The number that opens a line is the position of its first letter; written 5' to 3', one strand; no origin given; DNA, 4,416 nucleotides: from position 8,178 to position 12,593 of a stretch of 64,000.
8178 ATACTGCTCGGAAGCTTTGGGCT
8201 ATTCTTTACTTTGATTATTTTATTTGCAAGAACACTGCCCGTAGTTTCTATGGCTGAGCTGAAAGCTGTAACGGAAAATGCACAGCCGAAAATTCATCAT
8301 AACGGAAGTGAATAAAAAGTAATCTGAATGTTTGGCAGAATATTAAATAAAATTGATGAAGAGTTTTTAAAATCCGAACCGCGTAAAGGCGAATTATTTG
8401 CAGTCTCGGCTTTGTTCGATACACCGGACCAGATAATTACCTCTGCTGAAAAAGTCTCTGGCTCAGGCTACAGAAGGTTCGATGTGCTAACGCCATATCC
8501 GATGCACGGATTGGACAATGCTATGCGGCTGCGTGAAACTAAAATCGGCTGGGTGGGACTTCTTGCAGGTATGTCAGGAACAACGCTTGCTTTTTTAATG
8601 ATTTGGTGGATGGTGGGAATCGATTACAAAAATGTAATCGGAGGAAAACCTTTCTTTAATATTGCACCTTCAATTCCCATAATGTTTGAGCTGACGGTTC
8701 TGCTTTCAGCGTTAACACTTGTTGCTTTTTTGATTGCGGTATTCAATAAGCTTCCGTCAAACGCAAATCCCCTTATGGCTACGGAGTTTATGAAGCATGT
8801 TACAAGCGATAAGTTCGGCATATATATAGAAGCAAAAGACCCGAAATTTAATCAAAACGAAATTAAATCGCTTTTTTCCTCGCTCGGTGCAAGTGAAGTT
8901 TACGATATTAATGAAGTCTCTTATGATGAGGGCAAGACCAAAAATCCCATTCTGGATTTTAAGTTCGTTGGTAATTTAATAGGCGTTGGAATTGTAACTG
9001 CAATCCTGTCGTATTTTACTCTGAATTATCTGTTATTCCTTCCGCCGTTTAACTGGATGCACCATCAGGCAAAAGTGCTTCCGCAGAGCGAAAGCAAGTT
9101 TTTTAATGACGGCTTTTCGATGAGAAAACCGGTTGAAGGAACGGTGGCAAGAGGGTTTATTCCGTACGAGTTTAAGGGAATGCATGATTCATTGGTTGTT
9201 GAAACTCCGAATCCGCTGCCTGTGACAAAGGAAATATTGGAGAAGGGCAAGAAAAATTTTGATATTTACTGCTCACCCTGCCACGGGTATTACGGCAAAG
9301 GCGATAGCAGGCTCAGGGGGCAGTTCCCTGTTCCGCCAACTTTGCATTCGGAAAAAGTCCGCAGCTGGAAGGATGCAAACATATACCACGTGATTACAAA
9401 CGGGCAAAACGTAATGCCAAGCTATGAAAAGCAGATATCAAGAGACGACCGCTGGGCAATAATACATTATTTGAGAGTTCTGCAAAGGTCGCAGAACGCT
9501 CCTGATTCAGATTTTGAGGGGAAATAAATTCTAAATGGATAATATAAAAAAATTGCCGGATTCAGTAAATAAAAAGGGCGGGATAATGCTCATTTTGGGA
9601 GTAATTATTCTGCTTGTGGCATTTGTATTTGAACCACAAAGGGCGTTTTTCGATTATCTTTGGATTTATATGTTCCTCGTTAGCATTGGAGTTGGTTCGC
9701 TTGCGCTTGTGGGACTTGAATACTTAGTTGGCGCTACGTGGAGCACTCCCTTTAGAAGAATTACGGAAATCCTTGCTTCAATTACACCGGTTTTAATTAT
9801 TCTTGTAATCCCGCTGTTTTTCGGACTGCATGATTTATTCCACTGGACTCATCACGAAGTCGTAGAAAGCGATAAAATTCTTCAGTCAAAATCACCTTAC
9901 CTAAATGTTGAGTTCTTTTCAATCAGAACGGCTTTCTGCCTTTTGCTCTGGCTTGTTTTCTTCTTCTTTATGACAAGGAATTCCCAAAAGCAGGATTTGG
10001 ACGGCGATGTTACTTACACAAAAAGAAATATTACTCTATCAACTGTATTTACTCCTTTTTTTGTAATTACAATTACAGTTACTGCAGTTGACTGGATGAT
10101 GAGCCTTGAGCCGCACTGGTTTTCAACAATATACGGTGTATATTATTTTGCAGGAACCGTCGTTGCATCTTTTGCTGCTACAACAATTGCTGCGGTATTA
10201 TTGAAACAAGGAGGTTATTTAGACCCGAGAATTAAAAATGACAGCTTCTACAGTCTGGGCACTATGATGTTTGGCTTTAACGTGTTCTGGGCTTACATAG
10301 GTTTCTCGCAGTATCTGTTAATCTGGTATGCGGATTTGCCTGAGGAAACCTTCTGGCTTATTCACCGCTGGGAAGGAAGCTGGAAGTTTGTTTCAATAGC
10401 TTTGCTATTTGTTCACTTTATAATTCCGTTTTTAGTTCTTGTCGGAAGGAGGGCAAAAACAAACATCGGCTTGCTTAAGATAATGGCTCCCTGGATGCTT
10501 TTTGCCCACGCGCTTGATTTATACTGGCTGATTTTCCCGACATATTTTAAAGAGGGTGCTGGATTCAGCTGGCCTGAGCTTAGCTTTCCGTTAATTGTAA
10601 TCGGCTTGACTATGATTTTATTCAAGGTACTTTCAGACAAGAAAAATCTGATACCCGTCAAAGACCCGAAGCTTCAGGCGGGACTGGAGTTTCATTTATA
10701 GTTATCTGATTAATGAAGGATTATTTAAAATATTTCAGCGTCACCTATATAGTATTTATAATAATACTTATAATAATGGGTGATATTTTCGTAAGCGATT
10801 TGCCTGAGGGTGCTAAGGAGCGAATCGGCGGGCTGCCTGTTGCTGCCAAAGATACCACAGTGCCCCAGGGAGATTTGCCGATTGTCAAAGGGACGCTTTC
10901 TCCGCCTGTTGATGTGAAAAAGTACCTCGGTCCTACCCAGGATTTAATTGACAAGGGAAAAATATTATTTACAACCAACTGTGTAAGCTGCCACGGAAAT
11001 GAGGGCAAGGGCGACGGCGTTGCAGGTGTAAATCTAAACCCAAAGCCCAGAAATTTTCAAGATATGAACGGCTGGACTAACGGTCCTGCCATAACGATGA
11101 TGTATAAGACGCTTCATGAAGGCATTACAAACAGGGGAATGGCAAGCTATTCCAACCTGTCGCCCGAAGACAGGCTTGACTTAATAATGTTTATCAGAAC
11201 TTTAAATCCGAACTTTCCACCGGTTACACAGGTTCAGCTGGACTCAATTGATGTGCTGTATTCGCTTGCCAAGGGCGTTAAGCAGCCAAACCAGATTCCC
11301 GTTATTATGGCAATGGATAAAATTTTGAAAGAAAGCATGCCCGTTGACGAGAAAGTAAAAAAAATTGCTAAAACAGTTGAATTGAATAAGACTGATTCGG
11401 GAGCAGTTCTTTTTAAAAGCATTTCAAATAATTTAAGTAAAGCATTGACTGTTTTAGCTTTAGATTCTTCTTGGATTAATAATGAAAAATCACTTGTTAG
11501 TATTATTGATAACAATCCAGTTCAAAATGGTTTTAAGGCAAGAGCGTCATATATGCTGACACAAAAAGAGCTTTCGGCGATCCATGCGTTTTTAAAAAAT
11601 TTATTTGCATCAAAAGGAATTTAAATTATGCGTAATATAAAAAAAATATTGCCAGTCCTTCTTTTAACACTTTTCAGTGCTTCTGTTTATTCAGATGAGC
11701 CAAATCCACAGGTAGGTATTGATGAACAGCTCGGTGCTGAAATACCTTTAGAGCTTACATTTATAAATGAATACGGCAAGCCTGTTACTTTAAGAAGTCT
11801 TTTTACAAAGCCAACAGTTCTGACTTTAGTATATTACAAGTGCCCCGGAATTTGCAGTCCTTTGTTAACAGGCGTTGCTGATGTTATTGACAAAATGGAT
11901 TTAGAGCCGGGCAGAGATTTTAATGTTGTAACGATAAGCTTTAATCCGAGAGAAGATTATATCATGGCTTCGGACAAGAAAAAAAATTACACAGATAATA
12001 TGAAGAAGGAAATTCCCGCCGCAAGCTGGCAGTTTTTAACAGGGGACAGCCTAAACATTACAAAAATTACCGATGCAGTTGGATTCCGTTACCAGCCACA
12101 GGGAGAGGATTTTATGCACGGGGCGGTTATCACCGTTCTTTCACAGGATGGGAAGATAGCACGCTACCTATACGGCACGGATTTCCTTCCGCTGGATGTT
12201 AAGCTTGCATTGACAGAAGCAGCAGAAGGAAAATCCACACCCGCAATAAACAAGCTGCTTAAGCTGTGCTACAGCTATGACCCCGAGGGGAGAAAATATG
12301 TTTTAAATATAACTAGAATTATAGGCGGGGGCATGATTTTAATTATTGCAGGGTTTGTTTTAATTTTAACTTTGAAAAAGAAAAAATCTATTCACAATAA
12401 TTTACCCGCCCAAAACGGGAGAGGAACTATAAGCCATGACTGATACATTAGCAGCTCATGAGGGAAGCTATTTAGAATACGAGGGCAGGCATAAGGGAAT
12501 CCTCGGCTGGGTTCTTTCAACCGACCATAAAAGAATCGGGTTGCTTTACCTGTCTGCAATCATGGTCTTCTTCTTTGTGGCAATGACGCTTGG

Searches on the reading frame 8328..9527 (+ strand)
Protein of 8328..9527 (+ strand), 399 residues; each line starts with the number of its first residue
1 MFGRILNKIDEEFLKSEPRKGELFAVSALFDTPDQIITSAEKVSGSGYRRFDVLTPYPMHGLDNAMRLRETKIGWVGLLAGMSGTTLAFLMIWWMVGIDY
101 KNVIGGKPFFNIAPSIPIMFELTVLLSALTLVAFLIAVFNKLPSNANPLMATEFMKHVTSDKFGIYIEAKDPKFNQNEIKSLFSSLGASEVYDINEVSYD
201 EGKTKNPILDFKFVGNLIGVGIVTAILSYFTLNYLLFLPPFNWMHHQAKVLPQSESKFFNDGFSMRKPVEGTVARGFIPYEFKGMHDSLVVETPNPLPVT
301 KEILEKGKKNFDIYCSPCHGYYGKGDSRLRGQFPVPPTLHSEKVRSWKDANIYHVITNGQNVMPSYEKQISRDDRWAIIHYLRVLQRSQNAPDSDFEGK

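Call 82: search_protein_families(library=pfam, proteins=[window:8328-9527:+], max_evalue=0.00001)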
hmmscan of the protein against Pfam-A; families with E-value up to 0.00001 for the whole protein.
window:8328-9527:+ (399 aa): 3 families
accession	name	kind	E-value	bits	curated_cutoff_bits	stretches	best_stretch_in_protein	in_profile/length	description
PF11821.13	ActD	-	8.9e-55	185.4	25.7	1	26-191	3-168/170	Alternative complex III, ActD subunit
PF13442.11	Cytochrome_CBB3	-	1.7e-13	51.1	27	1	305-382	4-68/68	Cytochrome C oxidase, cbb3-type, subunit III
PF00034.26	Cytochrom_C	-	2.5e-06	29.2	21.3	1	305-384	2-88/90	Cytochrome c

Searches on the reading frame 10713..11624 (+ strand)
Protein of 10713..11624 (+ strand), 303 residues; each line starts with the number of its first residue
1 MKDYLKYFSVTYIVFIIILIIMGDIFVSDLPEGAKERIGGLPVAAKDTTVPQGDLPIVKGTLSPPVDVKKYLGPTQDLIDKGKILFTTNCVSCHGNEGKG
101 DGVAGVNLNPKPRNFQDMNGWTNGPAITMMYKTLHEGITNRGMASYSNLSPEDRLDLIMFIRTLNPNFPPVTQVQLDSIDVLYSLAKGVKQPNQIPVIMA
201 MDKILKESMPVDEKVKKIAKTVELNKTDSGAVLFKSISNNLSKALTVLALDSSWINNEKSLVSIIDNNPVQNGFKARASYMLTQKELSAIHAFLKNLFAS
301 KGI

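Call 82: search_protein_families(library=pfam, proteins=[window:10713-11624:+], max_evalue=0.00001)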
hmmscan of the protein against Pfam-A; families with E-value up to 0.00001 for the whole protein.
window:10713-11624:+ (303 aa): 2 families
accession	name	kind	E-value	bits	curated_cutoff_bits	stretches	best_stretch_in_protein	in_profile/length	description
PF00034.26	Cytochrom_C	-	1.3e-14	55.7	21.3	1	80-164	2-89/90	Cytochrome c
PF13442.11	Cytochrome_CBB3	-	1.1e-08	35.7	27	1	79-161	3-68/68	Cytochrome C oxidase, cbb3-type, subunit III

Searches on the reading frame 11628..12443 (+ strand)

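Call 82: search_protein_families(library=pfam, proteins=[window:11628-12443:+], max_evalue=0.00001)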
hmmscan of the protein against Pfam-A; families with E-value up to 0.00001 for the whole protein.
window:11628-12443:+ (271 aa): 1 family
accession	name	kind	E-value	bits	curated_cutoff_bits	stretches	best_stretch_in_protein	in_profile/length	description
PF02630.20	SCO1-SenC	-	2.6e-11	44.1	22.8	1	44-176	5-133/134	SCO1/SenC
